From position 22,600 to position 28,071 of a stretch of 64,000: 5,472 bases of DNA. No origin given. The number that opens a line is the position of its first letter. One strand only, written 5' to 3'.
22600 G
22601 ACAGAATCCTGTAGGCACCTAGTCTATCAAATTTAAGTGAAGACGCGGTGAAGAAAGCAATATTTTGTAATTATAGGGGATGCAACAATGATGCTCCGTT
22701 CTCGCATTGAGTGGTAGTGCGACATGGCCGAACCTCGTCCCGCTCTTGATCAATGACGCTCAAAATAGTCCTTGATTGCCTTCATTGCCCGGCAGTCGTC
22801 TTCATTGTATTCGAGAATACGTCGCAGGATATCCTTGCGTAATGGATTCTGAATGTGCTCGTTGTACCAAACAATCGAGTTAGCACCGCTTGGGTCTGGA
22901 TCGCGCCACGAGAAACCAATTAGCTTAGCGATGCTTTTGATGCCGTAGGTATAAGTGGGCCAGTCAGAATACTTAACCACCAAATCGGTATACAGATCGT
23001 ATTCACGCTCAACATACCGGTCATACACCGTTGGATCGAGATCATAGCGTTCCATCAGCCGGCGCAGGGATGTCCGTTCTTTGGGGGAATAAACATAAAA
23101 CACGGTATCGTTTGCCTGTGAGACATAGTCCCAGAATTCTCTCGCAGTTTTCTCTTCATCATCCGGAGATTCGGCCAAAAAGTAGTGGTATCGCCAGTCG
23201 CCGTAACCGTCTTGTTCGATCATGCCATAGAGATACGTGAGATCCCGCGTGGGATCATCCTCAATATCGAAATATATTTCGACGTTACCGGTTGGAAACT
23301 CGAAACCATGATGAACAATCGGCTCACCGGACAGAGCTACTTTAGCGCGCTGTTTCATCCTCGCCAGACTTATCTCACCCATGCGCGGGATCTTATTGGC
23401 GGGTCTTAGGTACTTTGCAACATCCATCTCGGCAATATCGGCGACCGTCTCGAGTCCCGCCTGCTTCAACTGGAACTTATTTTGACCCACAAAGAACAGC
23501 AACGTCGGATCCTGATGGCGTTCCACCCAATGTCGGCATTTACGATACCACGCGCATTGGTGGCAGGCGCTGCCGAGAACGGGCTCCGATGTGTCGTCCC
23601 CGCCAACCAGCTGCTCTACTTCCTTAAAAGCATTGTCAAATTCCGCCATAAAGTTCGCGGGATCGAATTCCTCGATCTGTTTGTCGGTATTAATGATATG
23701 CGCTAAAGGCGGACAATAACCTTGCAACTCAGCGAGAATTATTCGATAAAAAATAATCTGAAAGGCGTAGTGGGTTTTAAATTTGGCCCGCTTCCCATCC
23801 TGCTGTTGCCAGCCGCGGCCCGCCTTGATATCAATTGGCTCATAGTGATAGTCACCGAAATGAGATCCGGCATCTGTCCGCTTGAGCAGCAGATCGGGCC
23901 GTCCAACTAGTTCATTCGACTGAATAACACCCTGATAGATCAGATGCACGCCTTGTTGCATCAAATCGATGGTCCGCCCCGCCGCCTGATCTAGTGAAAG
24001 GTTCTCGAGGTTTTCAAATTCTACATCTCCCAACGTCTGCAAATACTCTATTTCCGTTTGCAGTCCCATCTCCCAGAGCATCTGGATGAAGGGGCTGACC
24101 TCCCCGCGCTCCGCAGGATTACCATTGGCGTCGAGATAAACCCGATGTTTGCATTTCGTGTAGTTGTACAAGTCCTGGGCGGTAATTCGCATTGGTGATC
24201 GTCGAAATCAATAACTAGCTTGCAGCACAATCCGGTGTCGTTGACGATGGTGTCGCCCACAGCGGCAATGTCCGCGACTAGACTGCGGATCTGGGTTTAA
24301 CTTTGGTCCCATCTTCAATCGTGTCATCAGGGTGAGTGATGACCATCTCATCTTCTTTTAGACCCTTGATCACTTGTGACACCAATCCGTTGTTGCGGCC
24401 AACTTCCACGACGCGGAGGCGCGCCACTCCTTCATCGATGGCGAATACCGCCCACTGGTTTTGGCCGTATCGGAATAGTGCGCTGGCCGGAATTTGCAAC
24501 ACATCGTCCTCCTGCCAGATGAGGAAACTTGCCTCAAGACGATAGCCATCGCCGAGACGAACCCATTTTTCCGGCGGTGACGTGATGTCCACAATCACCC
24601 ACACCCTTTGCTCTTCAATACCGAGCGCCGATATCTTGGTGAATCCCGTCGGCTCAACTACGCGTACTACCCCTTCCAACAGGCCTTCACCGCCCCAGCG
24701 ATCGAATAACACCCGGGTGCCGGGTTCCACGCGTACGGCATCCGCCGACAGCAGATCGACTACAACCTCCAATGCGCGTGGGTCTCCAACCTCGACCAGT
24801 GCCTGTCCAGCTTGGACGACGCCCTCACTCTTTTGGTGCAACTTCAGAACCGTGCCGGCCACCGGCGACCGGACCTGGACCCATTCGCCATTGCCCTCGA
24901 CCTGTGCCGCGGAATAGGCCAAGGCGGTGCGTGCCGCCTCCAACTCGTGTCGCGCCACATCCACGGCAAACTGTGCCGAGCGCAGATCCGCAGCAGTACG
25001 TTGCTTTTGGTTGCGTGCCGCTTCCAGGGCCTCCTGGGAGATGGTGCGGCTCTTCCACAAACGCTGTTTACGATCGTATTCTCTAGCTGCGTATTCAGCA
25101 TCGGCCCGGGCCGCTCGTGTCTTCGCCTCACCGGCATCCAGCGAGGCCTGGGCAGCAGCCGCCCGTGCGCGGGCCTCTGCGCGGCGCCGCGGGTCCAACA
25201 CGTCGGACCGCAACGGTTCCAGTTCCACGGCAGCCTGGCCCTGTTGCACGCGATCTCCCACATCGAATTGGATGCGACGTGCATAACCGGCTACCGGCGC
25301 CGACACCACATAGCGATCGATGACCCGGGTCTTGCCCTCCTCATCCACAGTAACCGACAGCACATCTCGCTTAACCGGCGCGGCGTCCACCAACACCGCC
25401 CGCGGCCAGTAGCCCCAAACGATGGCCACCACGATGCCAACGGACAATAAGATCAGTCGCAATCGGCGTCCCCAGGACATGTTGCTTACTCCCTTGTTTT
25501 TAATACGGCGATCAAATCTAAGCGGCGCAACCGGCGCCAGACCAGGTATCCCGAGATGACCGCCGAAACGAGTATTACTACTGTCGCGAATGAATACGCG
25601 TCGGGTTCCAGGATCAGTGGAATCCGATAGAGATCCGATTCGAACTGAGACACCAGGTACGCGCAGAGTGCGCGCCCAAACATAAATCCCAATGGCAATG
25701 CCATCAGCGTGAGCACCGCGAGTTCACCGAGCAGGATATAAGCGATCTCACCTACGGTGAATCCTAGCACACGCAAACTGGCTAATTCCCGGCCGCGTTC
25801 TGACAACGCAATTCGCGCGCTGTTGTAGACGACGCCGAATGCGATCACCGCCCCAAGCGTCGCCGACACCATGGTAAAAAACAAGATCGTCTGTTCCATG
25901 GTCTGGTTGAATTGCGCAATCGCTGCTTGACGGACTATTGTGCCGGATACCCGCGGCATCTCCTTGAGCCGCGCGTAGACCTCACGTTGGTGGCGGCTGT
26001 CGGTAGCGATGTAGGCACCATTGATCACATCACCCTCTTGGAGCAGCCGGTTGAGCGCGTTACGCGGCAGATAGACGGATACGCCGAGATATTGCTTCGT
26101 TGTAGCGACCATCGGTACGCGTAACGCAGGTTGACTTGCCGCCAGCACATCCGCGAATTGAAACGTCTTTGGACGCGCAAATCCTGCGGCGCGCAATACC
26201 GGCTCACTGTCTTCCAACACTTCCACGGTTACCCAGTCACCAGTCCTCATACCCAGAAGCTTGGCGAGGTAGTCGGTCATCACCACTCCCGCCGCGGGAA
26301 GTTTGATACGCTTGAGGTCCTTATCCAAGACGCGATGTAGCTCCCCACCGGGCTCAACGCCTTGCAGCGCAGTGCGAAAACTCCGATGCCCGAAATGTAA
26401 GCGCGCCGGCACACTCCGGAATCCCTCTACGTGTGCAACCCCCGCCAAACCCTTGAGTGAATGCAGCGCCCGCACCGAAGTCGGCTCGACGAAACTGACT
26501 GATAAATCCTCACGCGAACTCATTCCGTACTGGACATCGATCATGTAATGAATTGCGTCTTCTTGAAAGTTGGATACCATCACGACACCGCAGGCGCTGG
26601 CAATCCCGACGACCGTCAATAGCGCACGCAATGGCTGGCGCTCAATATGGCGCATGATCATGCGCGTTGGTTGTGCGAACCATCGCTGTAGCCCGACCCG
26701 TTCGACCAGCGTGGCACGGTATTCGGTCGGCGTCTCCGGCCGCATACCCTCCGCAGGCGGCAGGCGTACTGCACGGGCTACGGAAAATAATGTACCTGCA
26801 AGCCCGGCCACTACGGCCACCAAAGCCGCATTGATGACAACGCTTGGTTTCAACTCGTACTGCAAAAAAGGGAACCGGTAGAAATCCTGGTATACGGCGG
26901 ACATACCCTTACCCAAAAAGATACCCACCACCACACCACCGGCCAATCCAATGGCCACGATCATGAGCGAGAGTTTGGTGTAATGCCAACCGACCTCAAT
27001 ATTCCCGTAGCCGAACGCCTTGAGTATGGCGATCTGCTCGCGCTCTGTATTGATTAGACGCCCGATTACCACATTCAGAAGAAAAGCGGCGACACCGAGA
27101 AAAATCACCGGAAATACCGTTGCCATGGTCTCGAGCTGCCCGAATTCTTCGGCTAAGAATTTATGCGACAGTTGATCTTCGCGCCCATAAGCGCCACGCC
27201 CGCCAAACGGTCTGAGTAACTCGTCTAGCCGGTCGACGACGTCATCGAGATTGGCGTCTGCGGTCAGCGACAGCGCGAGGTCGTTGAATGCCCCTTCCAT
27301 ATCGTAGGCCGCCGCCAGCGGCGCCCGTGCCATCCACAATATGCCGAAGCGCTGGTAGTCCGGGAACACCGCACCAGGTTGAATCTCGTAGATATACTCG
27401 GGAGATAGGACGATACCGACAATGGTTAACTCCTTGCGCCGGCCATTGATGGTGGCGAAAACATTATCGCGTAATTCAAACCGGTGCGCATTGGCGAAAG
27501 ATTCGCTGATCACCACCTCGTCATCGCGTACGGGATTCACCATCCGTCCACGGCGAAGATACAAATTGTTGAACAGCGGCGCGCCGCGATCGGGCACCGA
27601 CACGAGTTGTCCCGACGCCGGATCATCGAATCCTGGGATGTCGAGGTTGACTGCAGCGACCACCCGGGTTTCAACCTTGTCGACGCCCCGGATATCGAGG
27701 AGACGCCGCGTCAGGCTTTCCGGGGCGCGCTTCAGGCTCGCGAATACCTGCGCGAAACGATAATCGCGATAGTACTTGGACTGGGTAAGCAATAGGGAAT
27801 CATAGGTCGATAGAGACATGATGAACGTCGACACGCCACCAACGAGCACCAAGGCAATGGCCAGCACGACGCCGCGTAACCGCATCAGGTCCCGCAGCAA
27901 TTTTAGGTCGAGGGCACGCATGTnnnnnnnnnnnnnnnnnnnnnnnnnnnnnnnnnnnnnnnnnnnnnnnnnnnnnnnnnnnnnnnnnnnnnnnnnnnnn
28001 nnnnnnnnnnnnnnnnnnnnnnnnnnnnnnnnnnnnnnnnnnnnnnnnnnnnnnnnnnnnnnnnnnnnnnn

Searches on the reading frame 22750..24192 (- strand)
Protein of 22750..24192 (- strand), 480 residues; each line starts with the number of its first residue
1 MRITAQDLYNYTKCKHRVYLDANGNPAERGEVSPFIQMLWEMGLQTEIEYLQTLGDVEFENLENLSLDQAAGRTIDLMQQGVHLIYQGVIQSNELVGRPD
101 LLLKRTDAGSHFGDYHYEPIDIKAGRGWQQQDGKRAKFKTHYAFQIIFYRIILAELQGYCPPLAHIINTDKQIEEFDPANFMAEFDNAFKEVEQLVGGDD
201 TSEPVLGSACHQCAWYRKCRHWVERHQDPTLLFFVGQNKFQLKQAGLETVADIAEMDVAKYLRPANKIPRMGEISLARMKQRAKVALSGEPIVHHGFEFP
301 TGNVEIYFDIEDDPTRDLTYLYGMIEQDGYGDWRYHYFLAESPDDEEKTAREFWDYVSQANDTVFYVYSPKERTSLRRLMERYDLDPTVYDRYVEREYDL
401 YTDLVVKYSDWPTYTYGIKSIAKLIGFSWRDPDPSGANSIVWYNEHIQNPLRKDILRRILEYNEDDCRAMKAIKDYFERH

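Call 72: search_protein_families(library=pfam, proteins=[window:22750-24192:-], max_evalue=1e-8)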
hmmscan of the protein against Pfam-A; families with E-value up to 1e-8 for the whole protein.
window:22750-24192:- (480 aa): 1 family
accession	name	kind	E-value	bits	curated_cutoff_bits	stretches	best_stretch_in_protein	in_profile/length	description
PF13482.12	RNase_H_2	-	6.1e-25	88.5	22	1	306-476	1-163/165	RNase_H superfamily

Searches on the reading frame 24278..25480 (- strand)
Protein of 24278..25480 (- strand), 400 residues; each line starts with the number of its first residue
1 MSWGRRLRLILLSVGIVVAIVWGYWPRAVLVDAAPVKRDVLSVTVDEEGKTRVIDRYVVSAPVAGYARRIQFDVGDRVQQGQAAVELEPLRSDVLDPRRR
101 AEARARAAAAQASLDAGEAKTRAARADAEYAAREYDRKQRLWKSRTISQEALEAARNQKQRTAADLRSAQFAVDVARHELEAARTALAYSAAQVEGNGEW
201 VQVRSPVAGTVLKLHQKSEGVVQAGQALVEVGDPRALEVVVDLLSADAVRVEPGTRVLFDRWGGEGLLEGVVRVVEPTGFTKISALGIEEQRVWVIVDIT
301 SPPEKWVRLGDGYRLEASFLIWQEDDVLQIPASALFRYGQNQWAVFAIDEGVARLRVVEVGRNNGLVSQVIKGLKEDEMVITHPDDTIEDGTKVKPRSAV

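Call 72: search_protein_families(library=pfam, proteins=[window:24278-25480:-], max_evalue=1e-8)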
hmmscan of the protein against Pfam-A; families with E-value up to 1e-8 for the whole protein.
window:24278-25480:- (400 aa): 1 family
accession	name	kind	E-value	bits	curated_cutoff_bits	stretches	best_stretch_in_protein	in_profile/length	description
PF13437.12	HlyD_3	-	1.6e-12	48.5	22.2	1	203-278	2-79/106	HlyD family secretion protein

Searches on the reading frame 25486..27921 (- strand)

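Call 72: search_protein_families(library=pfam, proteins=[window:25486-27921:-], max_evalue=1e-8)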
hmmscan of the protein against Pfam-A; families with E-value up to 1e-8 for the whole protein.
window:25486-27921:- (811 aa): 1 family
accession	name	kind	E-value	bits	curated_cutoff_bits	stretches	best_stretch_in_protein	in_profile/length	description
PF02687.27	FtsX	-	1.1e-27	96.8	25.5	2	269-389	2-120/120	FtsX-like permease C-terminal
